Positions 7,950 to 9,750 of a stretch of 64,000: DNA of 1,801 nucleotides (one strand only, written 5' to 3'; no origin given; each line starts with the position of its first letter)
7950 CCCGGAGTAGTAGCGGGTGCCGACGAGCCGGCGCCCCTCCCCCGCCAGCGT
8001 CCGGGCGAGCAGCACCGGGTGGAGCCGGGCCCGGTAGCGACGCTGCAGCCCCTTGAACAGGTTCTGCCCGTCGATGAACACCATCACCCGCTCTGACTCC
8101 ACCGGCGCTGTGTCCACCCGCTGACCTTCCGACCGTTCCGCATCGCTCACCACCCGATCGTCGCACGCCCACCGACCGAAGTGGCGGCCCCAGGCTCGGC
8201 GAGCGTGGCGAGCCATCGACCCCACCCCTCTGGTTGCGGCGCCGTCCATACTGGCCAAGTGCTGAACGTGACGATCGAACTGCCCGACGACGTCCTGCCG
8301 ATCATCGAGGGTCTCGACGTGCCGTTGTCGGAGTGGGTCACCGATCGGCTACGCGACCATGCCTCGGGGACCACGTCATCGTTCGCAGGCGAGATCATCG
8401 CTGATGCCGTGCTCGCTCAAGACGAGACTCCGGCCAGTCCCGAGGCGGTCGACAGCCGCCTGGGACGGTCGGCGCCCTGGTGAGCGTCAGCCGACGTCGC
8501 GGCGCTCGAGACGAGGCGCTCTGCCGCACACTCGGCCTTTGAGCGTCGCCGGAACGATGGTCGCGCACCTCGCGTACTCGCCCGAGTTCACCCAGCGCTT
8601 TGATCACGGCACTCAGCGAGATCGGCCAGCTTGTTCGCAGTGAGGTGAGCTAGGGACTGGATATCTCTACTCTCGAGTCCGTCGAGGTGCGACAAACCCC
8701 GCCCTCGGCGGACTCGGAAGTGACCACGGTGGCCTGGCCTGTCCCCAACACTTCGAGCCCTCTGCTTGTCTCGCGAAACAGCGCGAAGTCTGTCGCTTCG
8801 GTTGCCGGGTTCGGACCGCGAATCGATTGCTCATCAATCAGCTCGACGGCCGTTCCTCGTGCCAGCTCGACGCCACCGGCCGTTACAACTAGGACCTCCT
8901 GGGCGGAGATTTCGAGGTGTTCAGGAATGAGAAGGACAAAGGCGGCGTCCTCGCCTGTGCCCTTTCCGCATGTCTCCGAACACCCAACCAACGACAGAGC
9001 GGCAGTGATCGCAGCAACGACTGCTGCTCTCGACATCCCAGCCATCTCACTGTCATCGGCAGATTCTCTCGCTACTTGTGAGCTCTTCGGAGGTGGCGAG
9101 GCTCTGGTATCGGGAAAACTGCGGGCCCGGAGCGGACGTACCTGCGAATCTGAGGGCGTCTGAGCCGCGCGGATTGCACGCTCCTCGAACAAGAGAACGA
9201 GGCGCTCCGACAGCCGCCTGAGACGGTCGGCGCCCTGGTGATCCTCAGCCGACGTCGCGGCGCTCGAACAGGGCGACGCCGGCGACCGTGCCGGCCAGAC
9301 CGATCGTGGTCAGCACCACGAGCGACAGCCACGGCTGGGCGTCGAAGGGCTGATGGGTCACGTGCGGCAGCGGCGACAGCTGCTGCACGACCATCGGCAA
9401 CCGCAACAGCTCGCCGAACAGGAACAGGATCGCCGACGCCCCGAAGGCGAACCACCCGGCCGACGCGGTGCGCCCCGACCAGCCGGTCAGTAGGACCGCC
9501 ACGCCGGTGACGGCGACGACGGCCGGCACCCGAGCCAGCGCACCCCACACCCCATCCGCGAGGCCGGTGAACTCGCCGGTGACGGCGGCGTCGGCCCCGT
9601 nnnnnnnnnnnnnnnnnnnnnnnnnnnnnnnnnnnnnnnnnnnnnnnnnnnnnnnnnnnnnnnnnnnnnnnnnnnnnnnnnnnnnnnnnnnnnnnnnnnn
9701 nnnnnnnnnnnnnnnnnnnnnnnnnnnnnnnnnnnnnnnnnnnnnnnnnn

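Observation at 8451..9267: Single-gene insertion bracketed by 59-bp direct repeats that duplicate the abutting 3' ends of two convergent genes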

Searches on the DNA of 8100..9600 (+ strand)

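Call 28: search_rna_families(source=window, start=8100, end=9600, threshold=evalue, max_evalue=1)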
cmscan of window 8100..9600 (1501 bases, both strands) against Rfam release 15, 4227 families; matches with E-value up to 1: 0.
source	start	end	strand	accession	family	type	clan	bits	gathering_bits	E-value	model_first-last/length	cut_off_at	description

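Call 69: search_dna_similar(query=window:8510-9207:+, collection=plasmids, mode=distant, max_evalue=0.001)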
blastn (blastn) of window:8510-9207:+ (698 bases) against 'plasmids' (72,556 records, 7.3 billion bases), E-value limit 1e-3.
No match.

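Call 70: search_dna_similar(query=window:8510-9207:+, collection=phages, mode=distant, max_evalue=0.001)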
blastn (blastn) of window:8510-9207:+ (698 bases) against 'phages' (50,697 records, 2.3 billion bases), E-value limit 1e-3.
No match.

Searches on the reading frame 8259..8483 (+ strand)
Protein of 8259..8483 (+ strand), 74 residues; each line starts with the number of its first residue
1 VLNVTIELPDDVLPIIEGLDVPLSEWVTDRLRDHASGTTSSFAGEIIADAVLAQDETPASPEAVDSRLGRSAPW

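Call 42: list_cluster_members(proteins=[P0004, window:8259-8483:+, window:3529-3981:+, window:4165-5082:+, window:5088-6314:+, window:2984-3472:+, window:7416-8216:-])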
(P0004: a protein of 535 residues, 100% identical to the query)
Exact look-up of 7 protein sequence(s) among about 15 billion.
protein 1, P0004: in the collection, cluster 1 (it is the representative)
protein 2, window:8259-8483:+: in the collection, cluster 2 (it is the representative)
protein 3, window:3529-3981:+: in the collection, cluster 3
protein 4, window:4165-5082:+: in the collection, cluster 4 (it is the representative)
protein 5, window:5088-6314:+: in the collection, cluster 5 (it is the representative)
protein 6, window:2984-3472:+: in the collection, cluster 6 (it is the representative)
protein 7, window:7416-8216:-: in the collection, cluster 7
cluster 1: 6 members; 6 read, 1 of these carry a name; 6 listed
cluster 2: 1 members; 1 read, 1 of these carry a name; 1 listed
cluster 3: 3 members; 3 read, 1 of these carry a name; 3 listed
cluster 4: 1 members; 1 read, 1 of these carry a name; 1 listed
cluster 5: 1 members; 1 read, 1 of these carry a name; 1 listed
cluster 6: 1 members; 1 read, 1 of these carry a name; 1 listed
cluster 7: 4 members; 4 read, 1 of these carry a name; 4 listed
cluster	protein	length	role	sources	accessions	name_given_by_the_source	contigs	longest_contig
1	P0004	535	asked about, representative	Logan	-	-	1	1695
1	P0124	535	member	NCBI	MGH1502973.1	MAG: ABC transporter permease [Acidimicrobiales bacterium]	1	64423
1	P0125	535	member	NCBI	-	-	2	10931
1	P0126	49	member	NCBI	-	-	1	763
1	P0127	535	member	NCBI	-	-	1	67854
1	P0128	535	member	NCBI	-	-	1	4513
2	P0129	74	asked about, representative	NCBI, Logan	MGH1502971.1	MAG: hypothetical protein ACRBI6_05405 [Acidimicrobiales bacterium]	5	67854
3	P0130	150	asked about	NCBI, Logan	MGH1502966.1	MAG: hypothetical protein ACRBI6_05380 [Acidimicrobiales bacterium]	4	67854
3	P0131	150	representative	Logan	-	-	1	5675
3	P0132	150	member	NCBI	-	-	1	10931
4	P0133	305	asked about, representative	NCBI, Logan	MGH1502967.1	MAG: hypothetical protein ACRBI6_05385 [Acidimicrobiales bacterium]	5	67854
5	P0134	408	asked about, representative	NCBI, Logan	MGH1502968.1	MAG: hypothetical protein ACRBI6_05390 [Acidimicrobiales bacterium]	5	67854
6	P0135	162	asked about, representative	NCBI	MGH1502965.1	MAG: GNAT family N-acetyltransferase [Acidimicrobiales bacterium]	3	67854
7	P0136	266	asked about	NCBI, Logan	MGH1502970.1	MAG: NYN domain-containing protein [Acidimicrobiales bacterium]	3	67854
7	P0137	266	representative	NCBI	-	-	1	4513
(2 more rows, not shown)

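Call 43: find_encoding_contigs(protein=window:8259-8483:+, flank=4000, max_places=10)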
Protein window:8259-8483:+ (74 aa): 5 contigs read that carry it; 5 places shown.
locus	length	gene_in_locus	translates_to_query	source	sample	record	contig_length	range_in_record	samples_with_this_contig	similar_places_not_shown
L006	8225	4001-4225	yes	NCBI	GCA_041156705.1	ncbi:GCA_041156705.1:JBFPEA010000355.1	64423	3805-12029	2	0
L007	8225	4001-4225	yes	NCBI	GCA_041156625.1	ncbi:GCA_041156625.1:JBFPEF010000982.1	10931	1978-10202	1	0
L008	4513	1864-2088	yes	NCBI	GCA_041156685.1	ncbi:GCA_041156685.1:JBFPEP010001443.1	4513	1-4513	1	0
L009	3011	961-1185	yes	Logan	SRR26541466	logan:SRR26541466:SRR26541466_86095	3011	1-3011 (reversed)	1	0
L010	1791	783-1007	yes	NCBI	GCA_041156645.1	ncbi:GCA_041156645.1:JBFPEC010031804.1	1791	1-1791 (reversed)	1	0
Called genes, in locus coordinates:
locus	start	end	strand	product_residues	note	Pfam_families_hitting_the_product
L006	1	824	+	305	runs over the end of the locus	-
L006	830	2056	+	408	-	-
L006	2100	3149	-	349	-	-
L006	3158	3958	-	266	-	PF01936:NYN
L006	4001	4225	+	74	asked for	-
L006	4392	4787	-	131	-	-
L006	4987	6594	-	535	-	-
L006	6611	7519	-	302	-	PF00005:ABC_tran, PF13304:AAA_21, PF13732:DrrA1-3_C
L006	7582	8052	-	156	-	-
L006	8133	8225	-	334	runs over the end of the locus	PF00775:Dioxygenase_C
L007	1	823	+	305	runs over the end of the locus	-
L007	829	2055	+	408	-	-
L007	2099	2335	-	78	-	-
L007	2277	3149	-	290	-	-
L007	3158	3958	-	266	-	PF01936:NYN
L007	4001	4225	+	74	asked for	-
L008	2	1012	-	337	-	?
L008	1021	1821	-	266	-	PF01936:NYN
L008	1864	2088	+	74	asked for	-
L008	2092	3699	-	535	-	-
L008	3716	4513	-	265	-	?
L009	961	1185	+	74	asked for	-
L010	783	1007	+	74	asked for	-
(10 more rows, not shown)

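Call 80: search_protein_families(library=ncbifam, proteins=[window:8259-8483:+], max_evalue=0.01)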
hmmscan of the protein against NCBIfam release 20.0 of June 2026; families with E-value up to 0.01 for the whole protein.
window:8259-8483:+ (74 aa): 0 families

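Call 81: search_protein_families(library=padloc, proteins=[window:8259-8483:+], max_evalue=0.01)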
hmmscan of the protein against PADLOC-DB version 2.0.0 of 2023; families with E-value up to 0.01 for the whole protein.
window:8259-8483:+ (74 aa): 0 families

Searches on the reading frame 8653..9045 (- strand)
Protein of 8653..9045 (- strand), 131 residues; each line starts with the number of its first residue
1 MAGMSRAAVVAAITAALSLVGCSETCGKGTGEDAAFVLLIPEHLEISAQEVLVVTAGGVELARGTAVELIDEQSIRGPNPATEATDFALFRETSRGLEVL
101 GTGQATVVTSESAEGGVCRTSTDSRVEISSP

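Call 8: search_protein_families(library=pfam, proteins=[window:8653-9045:-], max_evalue=0.01)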
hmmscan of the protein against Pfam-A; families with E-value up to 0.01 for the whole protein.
seq(131 aa): 0 families

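Call 17: find_homologous_proteins(query=window:8653-9045:-, max_evalue=0.01)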
Query seq(131 aa) (131 aa): 1 proteins with E <= 0.01 among 108 candidates.
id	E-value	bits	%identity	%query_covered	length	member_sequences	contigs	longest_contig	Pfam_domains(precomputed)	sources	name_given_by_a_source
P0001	2.9e-71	255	100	98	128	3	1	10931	-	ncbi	-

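Call 19: find_encoding_contigs(protein=P0001, flank=10000, max_places=10)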
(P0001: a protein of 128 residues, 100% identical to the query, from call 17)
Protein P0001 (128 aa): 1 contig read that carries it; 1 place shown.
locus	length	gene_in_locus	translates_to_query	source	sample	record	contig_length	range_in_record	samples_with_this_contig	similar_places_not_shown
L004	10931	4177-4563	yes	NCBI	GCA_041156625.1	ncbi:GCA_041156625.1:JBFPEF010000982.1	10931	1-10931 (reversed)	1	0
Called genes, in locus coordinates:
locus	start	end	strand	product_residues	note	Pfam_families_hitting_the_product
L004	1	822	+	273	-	?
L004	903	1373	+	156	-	-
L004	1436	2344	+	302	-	PF00005:ABC_tran, PF13304:AAA_21, PF13732:DrrA1-3_C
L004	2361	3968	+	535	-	-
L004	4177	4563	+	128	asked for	-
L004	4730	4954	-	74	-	-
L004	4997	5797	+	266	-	PF01936:NYN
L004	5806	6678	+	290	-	-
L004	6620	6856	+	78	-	-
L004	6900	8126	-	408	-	-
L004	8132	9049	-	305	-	-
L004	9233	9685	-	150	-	-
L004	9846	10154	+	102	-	-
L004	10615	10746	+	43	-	-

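Call 20: list_cluster_members(proteins=[P0001])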
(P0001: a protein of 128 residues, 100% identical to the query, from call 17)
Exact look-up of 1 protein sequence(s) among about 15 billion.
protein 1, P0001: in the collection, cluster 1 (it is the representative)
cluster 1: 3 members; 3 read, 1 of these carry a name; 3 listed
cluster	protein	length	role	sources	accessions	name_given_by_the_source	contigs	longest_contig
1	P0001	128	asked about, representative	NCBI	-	-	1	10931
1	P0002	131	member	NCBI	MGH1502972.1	MAG: hypothetical protein ACRBI6_05410 [Acidimicrobiales bacterium]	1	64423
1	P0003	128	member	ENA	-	-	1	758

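Call 21: find_encoding_contigs(protein=P0003, flank=10000, max_places=10)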
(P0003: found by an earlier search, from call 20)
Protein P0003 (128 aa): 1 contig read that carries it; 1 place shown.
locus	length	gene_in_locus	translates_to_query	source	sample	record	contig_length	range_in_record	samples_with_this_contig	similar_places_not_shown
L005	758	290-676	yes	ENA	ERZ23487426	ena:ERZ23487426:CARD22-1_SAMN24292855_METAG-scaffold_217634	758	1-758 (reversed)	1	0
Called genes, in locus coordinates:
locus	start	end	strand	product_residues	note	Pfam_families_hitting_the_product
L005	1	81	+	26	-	?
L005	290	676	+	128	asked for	-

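Call 39: search_protein_families(library=pfam, proteins=[L004:9795-10154:+, L004:10112-10690:+], max_evalue=0.01)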
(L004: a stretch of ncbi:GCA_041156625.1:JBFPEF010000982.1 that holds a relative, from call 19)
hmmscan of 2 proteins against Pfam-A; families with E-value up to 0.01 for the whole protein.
L004:9795-10154:+ (119 aa): 7 families
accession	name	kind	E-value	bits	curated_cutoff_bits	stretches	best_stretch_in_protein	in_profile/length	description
PF20432.4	Xre-like-HTH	-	0.00019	22.1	25.8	1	15-44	15-43/63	Antitoxin Xre-like helix-turn-helix domain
PF01381.28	HTH_3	-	0.00021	21.7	23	1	23-46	9-32/55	Helix-turn-helix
PF12802.13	MarR_2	-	0.00093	19.8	27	1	24-42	21-39/61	MarR family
PF13518.12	HTH_28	-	0.0013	19.2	25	1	23-44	12-33/52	Helix-turn-helix domain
PF13384.12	HTH_23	-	0.0026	18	24.6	1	20-44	16-38/50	Homeodomain-like domain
PF13560.12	HTH_31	-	0.0053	17.5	27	0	23-63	14-54/64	Helix-turn-helix domain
PF13545.12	HTH_Crp_2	-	0.0093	16.3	27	0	23-44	22-43/70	Crp-like helix-turn-helix domain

L004:10112-10690:+ (192 aa): 1 family
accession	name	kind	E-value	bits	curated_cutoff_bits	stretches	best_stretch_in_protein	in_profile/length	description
PF08808.17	RES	-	1.6e-08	35.1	23.2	1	25-177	1-142/157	RES domain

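Call 72: find_related_loci(query=window:8653-9045:-, collection=metagenome_contigs, flank=5000)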
Query seq(131 aa) (131 aa) in metagenome_contigs; peptide patterns used: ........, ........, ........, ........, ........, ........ (x = any residue, [..] = any of these).
598 stretches matched a pattern, but none encodes a relative of the query by tblastn (E <= 1e-3).

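Call 80: search_protein_families(library=ncbifam, proteins=[P0002], max_evalue=0.01)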
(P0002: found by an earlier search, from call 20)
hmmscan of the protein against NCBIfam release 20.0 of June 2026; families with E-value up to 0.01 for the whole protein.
P0002 (131 aa): 0 families

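Call 81: search_protein_families(library=padloc, proteins=[P0002], max_evalue=0.01)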
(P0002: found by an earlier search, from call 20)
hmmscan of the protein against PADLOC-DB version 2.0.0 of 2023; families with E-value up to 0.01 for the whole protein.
P0002 (131 aa): 0 families

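Call 82: predict_structure(alignment_id=A4)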
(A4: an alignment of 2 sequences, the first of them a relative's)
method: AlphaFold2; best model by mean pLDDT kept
length: 131 residues; sequences in the alignment: 2
mean_pLDDT: 44.1   pTM: 0.35
mean pLDDT of the five models: 44.1, 43.6, 40.6, 34.4, 34.2
residues with pLDDT >= 90: 0; 70-90: 0; 50-70: 36; < 50: 95
segments of 3 or more residues with pLDDT < 50: 1-4, 19-51, 54-61, 65-67, 69-84, 105-131
pLDDT, mean of each block of 10 residues (from residue 1): 48 53 35 42 39 48 48 39 50 57 46 35 33 37
secondary structure, 60 per line:
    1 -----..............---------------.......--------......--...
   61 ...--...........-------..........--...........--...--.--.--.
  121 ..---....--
elements in order: H6-19 E35-41 E50-55 E58-63 H66-76 E84-93 E96-106 E109-111 E120-122 E126-129

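Call 85: search_protein_representatives(protein=window:8653-9045:-)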
Query: 131 residues. Proteins with E-value up to 0.001 (for the whole library): 4; up to 1e-10: 2; up to 1e-30: 1. The best 4 are listed.
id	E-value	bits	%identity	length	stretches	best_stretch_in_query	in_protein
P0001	9.3e-72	254.6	100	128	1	4-131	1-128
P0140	9.3e-11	58.0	53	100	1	49-124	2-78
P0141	7.3e-05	39.0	35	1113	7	67-115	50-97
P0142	2.2e-04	37.5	23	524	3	59-121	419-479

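Call 87: find_encoding_contigs(protein=P0140, flank=6000, max_places=6)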
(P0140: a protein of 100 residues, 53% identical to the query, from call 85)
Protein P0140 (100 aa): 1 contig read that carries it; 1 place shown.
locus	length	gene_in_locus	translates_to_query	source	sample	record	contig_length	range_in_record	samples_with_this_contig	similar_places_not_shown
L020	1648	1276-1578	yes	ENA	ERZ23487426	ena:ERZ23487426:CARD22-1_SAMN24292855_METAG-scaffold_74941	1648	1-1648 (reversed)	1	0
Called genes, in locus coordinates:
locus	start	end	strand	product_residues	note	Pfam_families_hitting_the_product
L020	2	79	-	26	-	?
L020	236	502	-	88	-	-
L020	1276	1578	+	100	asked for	-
